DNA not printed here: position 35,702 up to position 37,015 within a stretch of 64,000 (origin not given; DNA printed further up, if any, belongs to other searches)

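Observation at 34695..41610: Tightly packed 10-gene operon of unclear function (flavodoxin to RidA) with an orphan CbiF-like methylase, split transketolase and two unknown proteins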

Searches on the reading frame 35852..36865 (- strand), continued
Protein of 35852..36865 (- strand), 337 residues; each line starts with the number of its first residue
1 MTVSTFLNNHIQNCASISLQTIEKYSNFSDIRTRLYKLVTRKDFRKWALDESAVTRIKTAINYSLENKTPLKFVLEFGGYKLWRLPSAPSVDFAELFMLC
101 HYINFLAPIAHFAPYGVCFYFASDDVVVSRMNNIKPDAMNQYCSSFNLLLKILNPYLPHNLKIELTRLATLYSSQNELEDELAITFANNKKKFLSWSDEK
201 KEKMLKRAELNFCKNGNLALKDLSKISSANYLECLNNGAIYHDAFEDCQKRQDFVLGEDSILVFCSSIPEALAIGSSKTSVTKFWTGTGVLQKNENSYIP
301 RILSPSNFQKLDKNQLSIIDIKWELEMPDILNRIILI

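Call 46: find_encoding_contigs(protein=P0016, flank=8000, max_places=2)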
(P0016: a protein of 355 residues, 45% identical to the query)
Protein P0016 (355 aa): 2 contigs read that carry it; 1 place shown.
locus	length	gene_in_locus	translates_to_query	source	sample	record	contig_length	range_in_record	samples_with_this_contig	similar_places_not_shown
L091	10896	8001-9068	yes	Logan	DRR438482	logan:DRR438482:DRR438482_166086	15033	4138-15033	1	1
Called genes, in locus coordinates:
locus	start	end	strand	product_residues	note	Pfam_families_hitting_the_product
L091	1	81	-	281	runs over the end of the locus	PF13369:Transglut_core2, PF13371:TPR_9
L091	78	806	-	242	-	PF04972:BON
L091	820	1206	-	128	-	PF02021:UPF0102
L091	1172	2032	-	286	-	PF00590:TP_methylase, PF23016:RsmI_C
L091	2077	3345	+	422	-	PF04348:LppC, PF13458:Peripla_BP_6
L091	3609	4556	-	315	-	PF18030:Rimk_N (weak), PF14397:ATPgrasp_ST (faint), PF02655:ATP-grasp_3 (weak), PF02955:GSH-S_ATP, PF08443:RimK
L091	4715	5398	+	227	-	PF13489:Methyltransf_23, PF13847:Methyltransf_31, PF08241:Methyltransf_11, PF08242:Methyltransf_12, PF13649:Methyltransf_25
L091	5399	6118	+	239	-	PF02230:Abhydrolase_2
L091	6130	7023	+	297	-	PF13292:DXP_synthase_N, PF00456:Transketolase_N, PF00676:E1_dh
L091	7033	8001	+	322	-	PF02779:Transket_pyr, PF02780:Transketolase_C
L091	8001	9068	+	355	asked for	PF05141:DIT1_PvcA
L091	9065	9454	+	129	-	PF01042:Ribonuc_L-PSP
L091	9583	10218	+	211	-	PF00440:TetR_N, PF16859:TetR_C_11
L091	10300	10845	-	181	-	PF02627:CMD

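Call 57: search_protein_representatives(alignment_id=A1)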
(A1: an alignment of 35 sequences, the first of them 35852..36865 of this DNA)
Query: 35 sequences, 335 profile positions. Proteins with E-value up to 0.001 (for the whole library): 515; up to 1e-10: 388; up to 1e-30: 221. The best 150 are listed.
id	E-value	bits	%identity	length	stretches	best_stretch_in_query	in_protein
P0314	4.0e-133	460.0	-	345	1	1-334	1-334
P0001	5.4e-129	446.5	-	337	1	1-319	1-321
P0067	7.2e-122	423.0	-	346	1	1-333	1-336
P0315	3.3e-118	411.0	-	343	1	2-334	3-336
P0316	3.8e-118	410.8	-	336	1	1-333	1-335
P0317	1.5e-112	392.4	-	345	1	1-334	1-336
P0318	2.4e-112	391.7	-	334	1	1-333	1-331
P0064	9.7e-112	389.7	-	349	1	3-334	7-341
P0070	9.2e-104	363.5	-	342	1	1-333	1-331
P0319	1.1e-103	363.3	-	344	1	1-334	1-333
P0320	7.0e-103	360.6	-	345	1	4-334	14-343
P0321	1.0e-102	360.1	-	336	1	4-333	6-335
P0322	2.2e-101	355.7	-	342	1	1-334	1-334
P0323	1.8e-100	352.7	-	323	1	11-317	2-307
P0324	6.4e-100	350.9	-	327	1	1-333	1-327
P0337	6.5e-89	314.7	-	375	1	6-334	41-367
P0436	3.0e-45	171.2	-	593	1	29-320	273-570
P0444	1.3e-43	165.8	-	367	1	25-294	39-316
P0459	1.6e-41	158.9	-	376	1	5-329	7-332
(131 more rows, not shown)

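Call 58: search_protein_families(library=pfam, proteins=[P0436, P0337, P0444, P0459], max_evalue=0.01)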
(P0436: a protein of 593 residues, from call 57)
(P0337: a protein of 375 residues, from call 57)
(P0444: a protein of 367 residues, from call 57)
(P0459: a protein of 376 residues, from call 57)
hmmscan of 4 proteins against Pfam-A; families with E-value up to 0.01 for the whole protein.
P0436 (593 aa): 6 families
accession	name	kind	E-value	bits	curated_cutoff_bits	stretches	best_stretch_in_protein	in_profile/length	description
PF00106.31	adh_short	-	1e-37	130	26.6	1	3-180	1-194/195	short chain dehydrogenase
PF13561.12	adh_short_C2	-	1.9e-36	126.3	27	1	9-229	1-234/236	Enoyl-(Acyl carrier protein) reductase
PF01370.27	Epimerase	-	0.00011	22.2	20.9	1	5-124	1-117/240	NAD dependent epimerase/dehydratase family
PF08659.16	KR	-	0.00049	20.5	22.6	0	42-148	55-162/180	KR domain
PF04321.23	RmlD_sub_bind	-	0.004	16.7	27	1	4-82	2-69/287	RmlD substrate binding domain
PF23441.1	SDR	-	0.0069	16.2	27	0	114-228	142-253/258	SDR-like rossmann domain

P0337 (375 aa): 1 family
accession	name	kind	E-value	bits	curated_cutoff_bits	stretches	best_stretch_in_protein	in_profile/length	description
PF05141.17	DIT1_PvcA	-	2.9e-05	24.1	26.4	1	127-231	34-125/273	Pyoverdine/dityrosine biosynthesis protein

P0444 (367 aa): 0 families

P0459 (376 aa): 1 family
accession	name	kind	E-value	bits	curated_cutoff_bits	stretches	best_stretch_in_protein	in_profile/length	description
PF05141.17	DIT1_PvcA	-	0.0012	18.9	26.4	1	93-169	32-109/273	Pyoverdine/dityrosine biosynthesis protein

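Call 61: find_encoding_contigs(protein=P0072, flank=6000, max_places=1)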
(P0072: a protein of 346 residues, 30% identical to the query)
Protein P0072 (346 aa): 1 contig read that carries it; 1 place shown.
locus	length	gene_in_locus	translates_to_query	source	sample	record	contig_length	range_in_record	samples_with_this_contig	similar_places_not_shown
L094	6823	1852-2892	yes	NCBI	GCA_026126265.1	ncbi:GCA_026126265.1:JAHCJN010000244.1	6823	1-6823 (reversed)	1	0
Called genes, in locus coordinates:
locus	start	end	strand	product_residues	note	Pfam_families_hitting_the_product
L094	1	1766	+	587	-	PF02607:B12-binding_2, PF02310:B12-binding, PF02965:Met_synt_B12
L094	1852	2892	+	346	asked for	-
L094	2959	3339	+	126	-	PF00903:Glyoxalase (faint)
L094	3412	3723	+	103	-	-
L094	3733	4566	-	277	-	PF05721:PhyH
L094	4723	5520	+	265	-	PF00459:Inositol_P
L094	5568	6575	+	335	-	PF01300:Sua5_yciO_yrdC, PF03481:Sua5_C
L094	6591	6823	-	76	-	PF12806:Acyl-CoA_dh_C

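Call 62: find_encoding_contigs(protein=P0436, flank=6000, max_places=1)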
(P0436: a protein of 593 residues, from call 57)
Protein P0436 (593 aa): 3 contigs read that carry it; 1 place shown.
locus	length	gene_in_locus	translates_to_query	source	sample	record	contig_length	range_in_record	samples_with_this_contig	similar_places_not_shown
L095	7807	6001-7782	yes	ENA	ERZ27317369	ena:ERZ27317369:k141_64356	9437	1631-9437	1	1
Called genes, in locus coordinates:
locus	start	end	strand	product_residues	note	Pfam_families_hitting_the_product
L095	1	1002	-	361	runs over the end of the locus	PF01467:CTP_transf_like (faint)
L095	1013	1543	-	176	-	PF02525:Flavodoxin_2, PF03358:FMN_red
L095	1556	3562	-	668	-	PF01136:Peptidase_U32, PF12392:DUF3656 (weak)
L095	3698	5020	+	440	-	PF07690:MFS_1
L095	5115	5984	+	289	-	PF00106:adh_short, PF13561:adh_short_C2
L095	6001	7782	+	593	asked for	PF00106:adh_short, PF13561:adh_short_C2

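Call 63: find_encoding_contigs(protein=P0002, flank=10000, max_places=1)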
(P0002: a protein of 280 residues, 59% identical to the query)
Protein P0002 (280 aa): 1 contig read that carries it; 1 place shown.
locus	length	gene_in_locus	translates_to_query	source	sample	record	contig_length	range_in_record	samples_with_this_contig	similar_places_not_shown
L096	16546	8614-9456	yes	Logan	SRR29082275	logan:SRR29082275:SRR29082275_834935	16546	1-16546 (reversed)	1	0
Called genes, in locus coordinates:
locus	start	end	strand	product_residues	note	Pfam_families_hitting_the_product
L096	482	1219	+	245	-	PF01728:FtsJ (weak), PF01135:PCMT (weak), PF06325:PrmA, PF02475:TRM5-TYW2_MTfase, PF05175:MTS, PF13847:Methyltransf_31, PF08241:Methyltransf_11, PF13649:Methyltransf_25, +3 more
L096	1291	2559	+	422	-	-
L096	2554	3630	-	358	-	PF00733:Asn_synthase (weak), PF02540:NAD_synthase (weak), PF03054:tRNA_Me_trans, PF06508:QueC (faint), PF20259:tRNA_Me_trans_M, PF20258:tRNA_Me_trans_C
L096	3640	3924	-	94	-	PF02583:Trns_repr_metal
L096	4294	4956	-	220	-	PF01325:Fe_dep_repress, PF04023:FeoA (faint), PF02742:Fe_dep_repr_C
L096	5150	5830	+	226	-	PF13489:Methyltransf_23, PF13847:Methyltransf_31, PF08241:Methyltransf_11 (weak), PF08242:Methyltransf_12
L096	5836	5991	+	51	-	-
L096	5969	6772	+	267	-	PF00756:Esterase (weak), PF01738:DLH (weak), PF02230:Abhydrolase_2, PF00561:Abhydrolase_1 (weak), PF03959:FSH1 (weak), PF12146:Hydrolase_4 (faint)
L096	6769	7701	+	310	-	PF13292:DXP_synthase_N, PF00456:Transketolase_N, PF00676:E1_dh (weak)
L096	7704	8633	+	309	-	PF02779:Transket_pyr, PF02780:Transketolase_C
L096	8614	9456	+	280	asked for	PF05141:DIT1_PvcA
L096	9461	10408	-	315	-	PF00535:Glycos_transf_2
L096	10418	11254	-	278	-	PF01370:Epimerase, PF04321:RmlD_sub_bind (weak)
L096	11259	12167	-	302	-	PF02779:Transket_pyr, PF02780:Transketolase_C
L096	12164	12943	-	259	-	PF00456:Transketolase_N, PF13292:DXP_synthase_N (faint)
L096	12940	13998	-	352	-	PF01370:Epimerase, PF02719:Polysacc_synt_2, PF04321:RmlD_sub_bind, PF01073:3Beta_HSD, PF16363:GDP_Man_Dehyd, PF07993:NAD_binding_4 (weak)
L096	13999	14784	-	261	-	PF00483:NTP_transferase, PF12804:NTP_transf_3 (weak)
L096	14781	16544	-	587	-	?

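Call 80: search_dna_similar(query=window:35852-36865:-, collection=plasmids, mode=protein, max_evalue=0.001, max_rows=15)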
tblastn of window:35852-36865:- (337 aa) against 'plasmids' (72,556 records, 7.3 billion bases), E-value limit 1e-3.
Records with a match: 6; places in all: 6; records where one place covers at least 80% of the query: 4.
Best place of each record, by identity: <60% 6.
By first word of the organism name: Rhizobium 6.
By predicted mobility (MOB-suite, as given by PLSDB): non-mobilizable 4; conjugative 2.
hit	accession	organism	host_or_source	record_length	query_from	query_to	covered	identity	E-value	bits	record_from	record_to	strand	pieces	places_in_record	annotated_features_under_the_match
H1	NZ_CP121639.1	Rhizobium leguminosarum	Trifolium ambiguum,cell culture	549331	37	318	84%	24.1%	5e-18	92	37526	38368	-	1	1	hypothetical protein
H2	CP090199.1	Rhizobium leguminosarum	Trifolium ambiguum,Cell culture,nodule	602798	37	318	84%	24.1%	5e-18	92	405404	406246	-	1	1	hypothetical protein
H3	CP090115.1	Rhizobium leguminosarum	Trifolium ambiguum,Cell culture,Plant ...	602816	37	318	84%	24.1%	5e-18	92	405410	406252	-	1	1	hypothetical protein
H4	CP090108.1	Rhizobium leguminosarum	Trifolium ambiguum,Cell culture,Plant ...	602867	37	318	84%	24.1%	5e-18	92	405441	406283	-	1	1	hypothetical protein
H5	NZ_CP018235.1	Rhizobium leguminosarum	Vavilovia formosa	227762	42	172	39%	27.5%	2e-9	66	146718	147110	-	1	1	hypothetical protein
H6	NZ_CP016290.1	Rhizobium leguminosarum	Vavilovia formosa,cell culture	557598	42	172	39%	27.5%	2e-9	66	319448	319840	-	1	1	hypothetical protein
